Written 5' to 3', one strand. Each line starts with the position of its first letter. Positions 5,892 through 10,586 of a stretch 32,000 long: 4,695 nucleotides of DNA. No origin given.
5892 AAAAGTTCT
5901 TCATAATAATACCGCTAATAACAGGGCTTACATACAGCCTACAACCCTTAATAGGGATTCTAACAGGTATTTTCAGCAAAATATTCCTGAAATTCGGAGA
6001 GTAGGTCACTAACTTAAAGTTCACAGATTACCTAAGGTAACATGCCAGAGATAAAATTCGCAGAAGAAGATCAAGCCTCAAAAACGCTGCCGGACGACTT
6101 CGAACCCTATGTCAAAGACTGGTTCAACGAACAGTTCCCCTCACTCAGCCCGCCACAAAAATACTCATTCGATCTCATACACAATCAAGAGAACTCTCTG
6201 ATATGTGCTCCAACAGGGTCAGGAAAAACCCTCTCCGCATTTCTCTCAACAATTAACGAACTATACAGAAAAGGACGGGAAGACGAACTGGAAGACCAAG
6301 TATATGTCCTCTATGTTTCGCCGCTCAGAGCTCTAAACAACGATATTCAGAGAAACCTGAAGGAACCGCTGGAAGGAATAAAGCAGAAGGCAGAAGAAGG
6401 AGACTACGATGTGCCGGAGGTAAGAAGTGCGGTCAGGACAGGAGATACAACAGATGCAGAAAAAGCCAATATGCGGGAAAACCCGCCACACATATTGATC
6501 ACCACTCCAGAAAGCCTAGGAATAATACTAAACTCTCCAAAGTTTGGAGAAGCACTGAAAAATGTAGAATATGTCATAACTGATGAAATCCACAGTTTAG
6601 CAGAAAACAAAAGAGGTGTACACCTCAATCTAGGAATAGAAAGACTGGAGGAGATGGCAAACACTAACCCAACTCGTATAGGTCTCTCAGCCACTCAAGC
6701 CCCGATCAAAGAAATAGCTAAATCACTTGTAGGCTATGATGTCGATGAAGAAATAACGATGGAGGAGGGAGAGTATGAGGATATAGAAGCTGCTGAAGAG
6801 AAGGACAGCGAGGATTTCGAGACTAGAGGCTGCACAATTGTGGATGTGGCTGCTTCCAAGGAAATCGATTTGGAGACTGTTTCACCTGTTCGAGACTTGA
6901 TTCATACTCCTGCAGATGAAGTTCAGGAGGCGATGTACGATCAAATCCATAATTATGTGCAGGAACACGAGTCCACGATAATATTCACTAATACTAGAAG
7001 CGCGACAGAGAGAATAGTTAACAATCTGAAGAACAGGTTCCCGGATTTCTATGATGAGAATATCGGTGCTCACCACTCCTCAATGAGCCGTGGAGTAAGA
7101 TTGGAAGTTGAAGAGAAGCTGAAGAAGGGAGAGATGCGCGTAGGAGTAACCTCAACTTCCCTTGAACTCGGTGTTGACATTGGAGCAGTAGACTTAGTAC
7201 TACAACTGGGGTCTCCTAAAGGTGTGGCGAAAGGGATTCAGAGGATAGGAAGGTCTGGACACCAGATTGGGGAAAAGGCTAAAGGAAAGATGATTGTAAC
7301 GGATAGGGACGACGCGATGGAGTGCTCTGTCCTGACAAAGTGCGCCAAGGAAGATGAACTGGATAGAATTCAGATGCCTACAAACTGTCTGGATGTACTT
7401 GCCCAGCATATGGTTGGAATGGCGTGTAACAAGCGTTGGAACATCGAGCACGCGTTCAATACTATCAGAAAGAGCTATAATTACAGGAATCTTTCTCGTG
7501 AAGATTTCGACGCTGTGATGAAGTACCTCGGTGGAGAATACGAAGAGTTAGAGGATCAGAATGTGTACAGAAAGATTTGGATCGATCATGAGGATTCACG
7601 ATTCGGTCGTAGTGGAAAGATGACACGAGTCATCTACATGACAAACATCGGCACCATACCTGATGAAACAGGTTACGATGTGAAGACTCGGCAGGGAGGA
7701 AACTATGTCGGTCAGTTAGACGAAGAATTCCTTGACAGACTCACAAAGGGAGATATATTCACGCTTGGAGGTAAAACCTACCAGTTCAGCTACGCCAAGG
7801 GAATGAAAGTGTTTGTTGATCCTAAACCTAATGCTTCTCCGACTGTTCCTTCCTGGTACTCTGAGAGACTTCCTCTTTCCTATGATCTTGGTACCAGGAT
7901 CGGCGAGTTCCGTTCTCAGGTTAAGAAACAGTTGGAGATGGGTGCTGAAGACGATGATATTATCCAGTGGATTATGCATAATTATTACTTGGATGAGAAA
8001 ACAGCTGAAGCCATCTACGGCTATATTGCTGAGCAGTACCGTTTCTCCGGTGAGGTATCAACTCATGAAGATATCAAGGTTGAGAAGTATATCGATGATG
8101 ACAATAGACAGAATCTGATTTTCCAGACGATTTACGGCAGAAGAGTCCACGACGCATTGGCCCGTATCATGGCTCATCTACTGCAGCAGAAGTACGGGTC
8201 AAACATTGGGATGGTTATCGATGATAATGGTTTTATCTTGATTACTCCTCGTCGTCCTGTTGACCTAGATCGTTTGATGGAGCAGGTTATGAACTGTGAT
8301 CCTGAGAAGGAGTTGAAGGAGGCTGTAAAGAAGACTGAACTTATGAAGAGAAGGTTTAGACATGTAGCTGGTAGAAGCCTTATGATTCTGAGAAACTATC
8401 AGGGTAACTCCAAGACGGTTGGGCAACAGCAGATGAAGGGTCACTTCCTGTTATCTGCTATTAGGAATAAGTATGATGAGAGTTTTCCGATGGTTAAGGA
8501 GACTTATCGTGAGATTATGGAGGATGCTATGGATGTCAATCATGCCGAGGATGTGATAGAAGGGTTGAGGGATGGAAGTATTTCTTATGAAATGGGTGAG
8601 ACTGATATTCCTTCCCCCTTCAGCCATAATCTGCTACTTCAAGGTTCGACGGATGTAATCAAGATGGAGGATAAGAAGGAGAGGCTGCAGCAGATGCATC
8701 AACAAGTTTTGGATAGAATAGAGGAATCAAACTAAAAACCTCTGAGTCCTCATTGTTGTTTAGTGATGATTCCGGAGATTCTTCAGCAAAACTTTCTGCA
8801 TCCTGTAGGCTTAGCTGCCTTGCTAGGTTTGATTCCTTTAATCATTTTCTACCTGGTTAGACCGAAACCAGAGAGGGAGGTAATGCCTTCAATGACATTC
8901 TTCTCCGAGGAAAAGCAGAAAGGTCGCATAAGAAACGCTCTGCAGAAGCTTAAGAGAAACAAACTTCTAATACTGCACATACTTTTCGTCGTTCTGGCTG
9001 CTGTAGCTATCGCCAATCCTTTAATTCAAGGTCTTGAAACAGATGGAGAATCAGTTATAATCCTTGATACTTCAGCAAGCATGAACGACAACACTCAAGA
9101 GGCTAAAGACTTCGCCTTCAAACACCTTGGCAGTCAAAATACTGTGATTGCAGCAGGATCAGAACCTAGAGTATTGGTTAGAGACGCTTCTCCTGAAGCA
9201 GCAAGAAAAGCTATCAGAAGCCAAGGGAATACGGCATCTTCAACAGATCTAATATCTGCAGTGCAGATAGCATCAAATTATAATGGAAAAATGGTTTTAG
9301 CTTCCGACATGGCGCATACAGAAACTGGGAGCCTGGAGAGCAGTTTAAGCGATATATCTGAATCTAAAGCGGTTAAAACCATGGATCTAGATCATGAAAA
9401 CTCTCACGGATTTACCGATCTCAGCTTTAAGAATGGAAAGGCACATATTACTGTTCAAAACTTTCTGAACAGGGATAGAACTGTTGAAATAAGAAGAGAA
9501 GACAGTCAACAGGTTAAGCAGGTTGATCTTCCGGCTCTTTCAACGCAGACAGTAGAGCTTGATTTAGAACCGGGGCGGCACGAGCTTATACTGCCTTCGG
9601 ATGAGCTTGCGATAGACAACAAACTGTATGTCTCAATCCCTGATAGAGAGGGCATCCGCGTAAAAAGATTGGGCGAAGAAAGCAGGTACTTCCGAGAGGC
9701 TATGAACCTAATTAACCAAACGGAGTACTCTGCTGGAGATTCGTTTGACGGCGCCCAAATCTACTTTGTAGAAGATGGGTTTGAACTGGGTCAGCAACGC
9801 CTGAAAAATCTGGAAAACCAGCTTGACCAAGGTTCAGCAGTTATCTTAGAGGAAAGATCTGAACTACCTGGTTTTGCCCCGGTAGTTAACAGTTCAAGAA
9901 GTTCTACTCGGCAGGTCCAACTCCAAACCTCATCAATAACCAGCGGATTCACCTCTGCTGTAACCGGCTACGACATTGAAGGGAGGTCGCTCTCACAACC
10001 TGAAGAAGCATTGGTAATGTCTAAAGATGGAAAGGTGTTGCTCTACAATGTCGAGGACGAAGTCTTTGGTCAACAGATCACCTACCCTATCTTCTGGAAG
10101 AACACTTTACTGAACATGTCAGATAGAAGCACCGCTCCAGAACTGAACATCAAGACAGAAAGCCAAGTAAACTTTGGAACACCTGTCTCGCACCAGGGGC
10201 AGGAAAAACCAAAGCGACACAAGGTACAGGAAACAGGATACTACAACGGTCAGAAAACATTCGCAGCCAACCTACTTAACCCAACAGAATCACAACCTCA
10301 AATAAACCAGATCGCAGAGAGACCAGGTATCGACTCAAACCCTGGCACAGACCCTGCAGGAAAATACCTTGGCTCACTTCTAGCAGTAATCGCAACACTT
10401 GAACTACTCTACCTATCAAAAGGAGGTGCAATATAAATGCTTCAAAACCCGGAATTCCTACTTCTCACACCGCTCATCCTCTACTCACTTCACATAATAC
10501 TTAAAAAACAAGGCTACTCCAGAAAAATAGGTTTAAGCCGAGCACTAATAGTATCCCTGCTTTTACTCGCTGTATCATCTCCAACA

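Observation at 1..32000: Kilobase-scale mosaic of opposite strand-composition skews that cuts through intact genes and mostly ignores gene orientation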

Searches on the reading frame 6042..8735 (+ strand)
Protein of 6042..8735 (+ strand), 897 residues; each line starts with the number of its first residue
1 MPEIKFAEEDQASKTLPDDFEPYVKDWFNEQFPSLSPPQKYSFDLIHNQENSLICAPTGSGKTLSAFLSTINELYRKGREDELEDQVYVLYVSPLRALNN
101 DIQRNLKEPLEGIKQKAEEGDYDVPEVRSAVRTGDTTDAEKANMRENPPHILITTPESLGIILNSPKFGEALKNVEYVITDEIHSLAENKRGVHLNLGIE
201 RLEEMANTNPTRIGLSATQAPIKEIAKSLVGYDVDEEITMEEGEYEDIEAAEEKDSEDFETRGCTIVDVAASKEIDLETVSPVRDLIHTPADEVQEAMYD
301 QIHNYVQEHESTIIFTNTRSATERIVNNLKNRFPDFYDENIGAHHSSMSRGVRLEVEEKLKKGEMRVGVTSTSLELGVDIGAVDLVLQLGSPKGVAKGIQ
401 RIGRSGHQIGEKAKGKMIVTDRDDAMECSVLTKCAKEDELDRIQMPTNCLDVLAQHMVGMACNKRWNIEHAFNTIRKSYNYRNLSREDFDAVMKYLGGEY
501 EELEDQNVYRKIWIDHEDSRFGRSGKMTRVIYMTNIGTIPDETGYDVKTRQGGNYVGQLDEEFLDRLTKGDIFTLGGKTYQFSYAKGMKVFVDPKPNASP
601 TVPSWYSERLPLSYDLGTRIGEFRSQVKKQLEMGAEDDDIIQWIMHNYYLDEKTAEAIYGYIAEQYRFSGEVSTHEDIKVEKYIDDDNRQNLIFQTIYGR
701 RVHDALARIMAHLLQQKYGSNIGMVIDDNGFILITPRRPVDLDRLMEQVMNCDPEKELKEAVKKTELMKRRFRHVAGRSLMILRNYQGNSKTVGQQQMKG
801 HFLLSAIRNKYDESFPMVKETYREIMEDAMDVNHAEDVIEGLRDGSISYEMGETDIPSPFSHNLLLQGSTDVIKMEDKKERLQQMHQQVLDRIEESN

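Call 11: find_homologous_proteins(query=window:6042-8735:+)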
Query window:6042-8735:+ (897 aa): 8000 proteins with E <= 0.001 among 8000 candidates; the best 120 are listed.
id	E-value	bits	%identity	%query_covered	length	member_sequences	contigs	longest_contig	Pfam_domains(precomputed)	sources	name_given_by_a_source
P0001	0.0e+0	2040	100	100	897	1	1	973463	PF00270.36,PF00271.38,PF19306.6,PF08494.17,PF04851.22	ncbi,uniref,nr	ncbi:ATP-dependent helicase [Candidatus Nanohalobium constans]|uniref:ATP-dependent helicase Lhr and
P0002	0.0e+0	1912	93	100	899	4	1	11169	PF00270.36,PF00271.38,PF19306.6,PF08494.17,PF04851.22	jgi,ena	-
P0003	0.0e+0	1826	88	100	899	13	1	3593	PF00270.36,PF00271.38,PF19306.6,PF08494.17,PF04851.22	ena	-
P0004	0.0e+0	1748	85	100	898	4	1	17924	PF00270.36,PF00271.38,PF19306.6,PF08494.17,PF04851.22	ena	-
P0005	0.0e+0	1746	85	100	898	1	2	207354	PF00270.36,PF00271.38,PF19306.6,PF08494.17,PF04851.22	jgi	jgi:ATP-dependent Lhr-like helicase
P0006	0.0e+0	1725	83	100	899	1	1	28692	PF00270.36,PF00271.38,PF19306.6,PF08494.17,PF04851.22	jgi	jgi:ATP-dependent Lhr-like helicase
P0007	0.0e+0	1681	81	100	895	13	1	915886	PF00270.36,PF00271.38,PF19306.6,PF08494.17,PF04851.22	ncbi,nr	ncbi:ATP-dependent helicase [Candidatus Nanohaloarchaea archaeon]|nr:ATP-dependent helicase [Candida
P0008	0.0e+0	1670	81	100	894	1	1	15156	PF00270.36,PF00271.38,PF19306.6,PF08494.17,PF04851.22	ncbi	-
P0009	0.0e+0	1669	81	100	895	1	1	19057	PF00270.36,PF00271.38,PF19306.6,PF08494.17,PF04851.22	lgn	-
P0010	0.0e+0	1666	81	100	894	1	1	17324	PF00270.36,PF00271.38,PF19306.6,PF08494.17,PF04851.22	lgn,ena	-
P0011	0.0e+0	1665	81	100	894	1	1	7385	PF00270.36,PF00271.38,PF19306.6,PF08494.17,PF04851.22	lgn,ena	-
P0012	0.0e+0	1663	81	100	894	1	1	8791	PF00270.36,PF00271.38,PF19306.6,PF08494.17,PF04851.22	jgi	jgi:ATP-dependent Lhr-like helicase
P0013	0.0e+0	1662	81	100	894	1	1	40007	PF00270.36,PF00271.38,PF19306.6,PF08494.17,PF04851.22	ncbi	ncbi:MAG: ATP-dependent helicase [Candidatus Nanohalobium sp.]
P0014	0.0e+0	1662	81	100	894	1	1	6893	PF00270.36,PF00271.38,PF19306.6,PF08494.17,PF04851.22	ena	-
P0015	0.0e+0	1662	81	100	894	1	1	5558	PF00270.36,PF00271.38,PF19306.6,PF08494.17,PF04851.22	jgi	-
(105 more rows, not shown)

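Call 12: find_encoding_contigs(protein=P0001, flank=10000, max_places=3)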
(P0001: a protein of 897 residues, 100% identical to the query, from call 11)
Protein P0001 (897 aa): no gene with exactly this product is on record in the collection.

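Call 13: find_encoding_contigs(protein=P0005, flank=10000, max_places=2)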
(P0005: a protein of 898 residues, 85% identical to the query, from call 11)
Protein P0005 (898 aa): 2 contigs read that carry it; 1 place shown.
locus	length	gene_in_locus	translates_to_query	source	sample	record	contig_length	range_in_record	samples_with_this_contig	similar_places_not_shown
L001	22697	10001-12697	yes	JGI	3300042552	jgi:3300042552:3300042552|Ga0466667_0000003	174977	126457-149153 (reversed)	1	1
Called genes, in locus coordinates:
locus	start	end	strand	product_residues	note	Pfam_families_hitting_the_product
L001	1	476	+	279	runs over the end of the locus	-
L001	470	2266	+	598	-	-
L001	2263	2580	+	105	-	-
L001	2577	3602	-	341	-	PF00004:AAA (faint), PF22608:DNAX_ATPase_lid (weak)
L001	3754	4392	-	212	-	-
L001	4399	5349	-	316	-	PF05496:RuvB_N, PF13177:DNA_pol3_delta2, PF25199:nSTAND_NTPase5 (weak), PF00004:AAA, PF13173:AAA_14 (weak), PF08542:Rep_fac_C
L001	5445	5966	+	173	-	PF07728:AAA_5 (faint), PF13238:AAA_18, PF13521:AAA_28 (weak), PF00406:ADK (faint), PF13207:AAA_17 (weak)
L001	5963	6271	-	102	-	PF00085:Thioredoxin, PF13098:Thioredoxin_2, PF13905:Thioredoxin_8 (faint)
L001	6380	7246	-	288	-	PF00753:Lactamase_B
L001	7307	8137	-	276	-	PF21088:MS_channel_1st (weak), PF00924:MS_channel_2nd, PF21082:MS_channel_3rd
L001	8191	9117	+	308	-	PF00899:ThiF, PF03446:NAD_binding_2 (weak)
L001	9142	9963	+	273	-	-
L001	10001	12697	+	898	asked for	PF04851:ResIII, PF00270:DEAD, PF00271:Helicase_C, PF19306:WHD_Lhr, PF08494:DEAD_assoc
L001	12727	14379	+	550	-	PF07584:BatA, PF24156:DUF7407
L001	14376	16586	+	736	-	PF13519:VWA_2 (faint)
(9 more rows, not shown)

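Call 14: find_encoding_contigs(protein=P0007, flank=10000, max_places=2)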
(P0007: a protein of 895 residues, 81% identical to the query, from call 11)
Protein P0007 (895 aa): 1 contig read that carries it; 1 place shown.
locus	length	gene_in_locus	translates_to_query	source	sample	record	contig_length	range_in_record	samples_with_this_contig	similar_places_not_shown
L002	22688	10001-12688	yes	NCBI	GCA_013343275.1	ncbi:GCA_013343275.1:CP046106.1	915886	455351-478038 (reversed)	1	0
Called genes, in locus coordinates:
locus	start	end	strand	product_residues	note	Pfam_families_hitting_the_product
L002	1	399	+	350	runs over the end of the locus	PF00482:T2SSF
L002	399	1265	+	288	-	-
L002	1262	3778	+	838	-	-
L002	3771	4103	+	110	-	-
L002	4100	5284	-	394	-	PF03215:Rad17 (weak), PF05496:RuvB_N (weak), PF05673:DUF815 (weak), PF13191:AAA_16 (weak), PF13401:AAA_22 (faint), PF00004:AAA, PF21960:RCF1-5-like_lid (weak), PF22608:DNAX_ATPase_lid (weak)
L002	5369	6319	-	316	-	PF05496:RuvB_N, PF25199:nSTAND_NTPase5 (weak), PF00004:AAA, PF13173:AAA_14 (weak), PF13177:DNA_pol3_delta2, PF25361:AAA_lid_RFC1, PF16193:AAA_assoc_2 (faint), PF08542:Rep_fac_C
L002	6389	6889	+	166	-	PF13238:AAA_18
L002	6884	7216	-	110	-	PF00085:Thioredoxin, PF13098:Thioredoxin_2, PF13905:Thioredoxin_8 (faint)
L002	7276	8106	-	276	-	PF00924:MS_channel_2nd, PF21082:MS_channel_3rd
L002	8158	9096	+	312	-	PF00899:ThiF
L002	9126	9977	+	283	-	-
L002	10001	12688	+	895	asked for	PF04851:ResIII, PF00270:DEAD, PF00271:Helicase_C, PF19306:WHD_Lhr, PF08494:DEAD_assoc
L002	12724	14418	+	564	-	PF07584:BatA, PF13519:VWA_2 (weak), PF24156:DUF7407, PF24157:DUF7408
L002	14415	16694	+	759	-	PF00092:VWA (faint)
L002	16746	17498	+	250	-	-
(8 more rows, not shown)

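Call 16: find_encoding_contigs(protein=P0002, flank=10000, max_places=4)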
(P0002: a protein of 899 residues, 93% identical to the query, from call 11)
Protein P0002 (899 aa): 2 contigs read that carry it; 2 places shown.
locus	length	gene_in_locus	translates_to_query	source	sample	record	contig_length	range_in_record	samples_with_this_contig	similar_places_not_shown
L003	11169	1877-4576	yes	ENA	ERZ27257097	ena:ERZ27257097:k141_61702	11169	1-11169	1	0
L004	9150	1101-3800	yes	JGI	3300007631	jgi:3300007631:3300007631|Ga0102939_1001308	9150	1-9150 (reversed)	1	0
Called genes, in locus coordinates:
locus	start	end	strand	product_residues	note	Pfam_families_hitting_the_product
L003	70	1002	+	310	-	PF00899:ThiF, PF02826:2-Hacid_dh_C (weak)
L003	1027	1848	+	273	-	-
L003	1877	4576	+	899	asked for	PF04851:ResIII, PF00270:DEAD, PF00271:Helicase_C, PF19306:WHD_Lhr, PF08494:DEAD_assoc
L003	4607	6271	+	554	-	PF07584:BatA, PF24156:DUF7407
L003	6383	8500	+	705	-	PF00092:VWA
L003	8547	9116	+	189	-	-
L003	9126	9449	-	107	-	-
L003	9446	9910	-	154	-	PF01936:NYN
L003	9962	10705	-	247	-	PF01026:TatD_DNase, PF04909:Amidohydro_2 (faint)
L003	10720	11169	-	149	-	?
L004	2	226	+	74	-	?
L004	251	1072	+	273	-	-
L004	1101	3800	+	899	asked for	PF04851:ResIII, PF00270:DEAD, PF00271:Helicase_C, PF19306:WHD_Lhr, PF08494:DEAD_assoc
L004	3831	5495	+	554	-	PF07584:BatA, PF24156:DUF7407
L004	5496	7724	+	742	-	PF00092:VWA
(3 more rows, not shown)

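Call 17: find_encoding_contigs(protein=P0004, flank=10000, max_places=2)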
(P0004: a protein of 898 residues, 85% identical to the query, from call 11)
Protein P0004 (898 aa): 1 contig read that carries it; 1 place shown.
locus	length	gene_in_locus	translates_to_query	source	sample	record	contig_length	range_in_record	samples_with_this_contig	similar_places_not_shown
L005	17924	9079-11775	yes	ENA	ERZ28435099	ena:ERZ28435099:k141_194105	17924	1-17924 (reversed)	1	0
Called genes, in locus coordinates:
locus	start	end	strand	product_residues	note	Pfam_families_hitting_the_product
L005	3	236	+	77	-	?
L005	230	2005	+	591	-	-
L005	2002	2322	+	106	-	-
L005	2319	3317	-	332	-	PF22608:DNAX_ATPase_lid (weak), PF08519:RFC1 (weak)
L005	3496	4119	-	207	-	PF06941:NT5C (faint)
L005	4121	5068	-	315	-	PF05496:RuvB_N, PF13177:DNA_pol3_delta2, PF25199:nSTAND_NTPase5 (weak), PF00004:AAA, PF13173:AAA_14 (weak), PF25361:AAA_lid_RFC1 (weak), PF08542:Rep_fac_C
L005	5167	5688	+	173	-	PF13238:AAA_18, PF13521:AAA_28 (weak), PF00406:ADK (faint), PF13207:AAA_17 (faint)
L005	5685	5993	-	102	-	PF13098:Thioredoxin_2, PF00085:Thioredoxin, PF13905:Thioredoxin_8 (faint)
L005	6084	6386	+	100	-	PF03091:CutA1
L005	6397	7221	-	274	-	PF21088:MS_channel_1st (weak), PF00924:MS_channel_2nd, PF21082:MS_channel_3rd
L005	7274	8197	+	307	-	PF00899:ThiF, PF02826:2-Hacid_dh_C (weak), PF03446:NAD_binding_2 (faint)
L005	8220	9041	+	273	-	-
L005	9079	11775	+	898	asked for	PF04851:ResIII, PF00270:DEAD, PF00271:Helicase_C, PF19306:WHD_Lhr, PF08494:DEAD_assoc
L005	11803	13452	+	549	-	PF07584:BatA, PF24156:DUF7407 (weak)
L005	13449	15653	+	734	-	PF13768:VWA_3 (faint), PF13519:VWA_2 (weak)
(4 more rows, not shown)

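Call 32: find_related_loci(query=window:6042-8735:+, collection=metagenome_contigs, flank=10000)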
Query window:6042-8735:+ (897 aa) in metagenome_contigs; peptide patterns used: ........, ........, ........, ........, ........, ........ (x = any residue, [..] = any of these).
39 stretches matched a pattern; 20 encode a relative of the query (tblastn E <= 1e-3); 20 distinct loci.
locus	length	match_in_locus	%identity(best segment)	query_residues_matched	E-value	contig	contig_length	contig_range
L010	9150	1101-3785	93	1-895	0e+0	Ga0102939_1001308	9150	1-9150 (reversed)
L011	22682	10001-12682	79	1-895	0e+0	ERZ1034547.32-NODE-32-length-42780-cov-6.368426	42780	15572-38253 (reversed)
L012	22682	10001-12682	78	1-895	0e+0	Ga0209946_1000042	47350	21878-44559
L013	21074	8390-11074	77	1-895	0e+0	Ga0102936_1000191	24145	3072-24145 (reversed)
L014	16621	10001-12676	76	3-894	0e+0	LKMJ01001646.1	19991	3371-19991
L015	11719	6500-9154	77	9-894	0e+0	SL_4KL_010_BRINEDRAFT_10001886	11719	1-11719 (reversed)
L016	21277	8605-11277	76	3-893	0e+0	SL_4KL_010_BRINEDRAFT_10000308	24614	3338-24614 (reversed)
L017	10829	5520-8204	76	1-895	0e+0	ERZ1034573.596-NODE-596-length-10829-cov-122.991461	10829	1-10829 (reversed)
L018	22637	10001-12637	75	16-895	0e+0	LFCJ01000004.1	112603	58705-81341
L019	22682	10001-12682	81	1-895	0e+0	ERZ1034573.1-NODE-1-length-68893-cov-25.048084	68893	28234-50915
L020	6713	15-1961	77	246-895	0e+0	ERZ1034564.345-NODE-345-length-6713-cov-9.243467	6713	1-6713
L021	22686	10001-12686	76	1-895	0e+0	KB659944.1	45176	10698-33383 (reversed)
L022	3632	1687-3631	80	1-667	0e+0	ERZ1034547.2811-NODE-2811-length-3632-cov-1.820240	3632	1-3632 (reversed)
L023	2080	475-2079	76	1-535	0e+0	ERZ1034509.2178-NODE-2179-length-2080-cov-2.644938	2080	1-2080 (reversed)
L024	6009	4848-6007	93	1-387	0e+0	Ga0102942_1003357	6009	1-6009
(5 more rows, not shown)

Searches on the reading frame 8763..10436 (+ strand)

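Call 37: search_protein_families(library=pfam, proteins=[window:8763-10436:+], max_evalue=0.001)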
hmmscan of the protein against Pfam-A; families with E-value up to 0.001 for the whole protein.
window:8763-10436:+ (557 aa): 3 families
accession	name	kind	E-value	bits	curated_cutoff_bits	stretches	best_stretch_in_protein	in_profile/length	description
PF07584.16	BatA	-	1.2e-13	51.7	25.9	1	10-86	3-77/77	Aerotolerance regulator N-terminal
PF24157.1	DUF7408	-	1.6e-06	28.6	27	1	307-447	10-173/174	Domain of unknown function (DUF7408)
PF13519.12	VWA_2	-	0.00023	22.2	27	1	98-173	2-88/107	von Willebrand factor type A domain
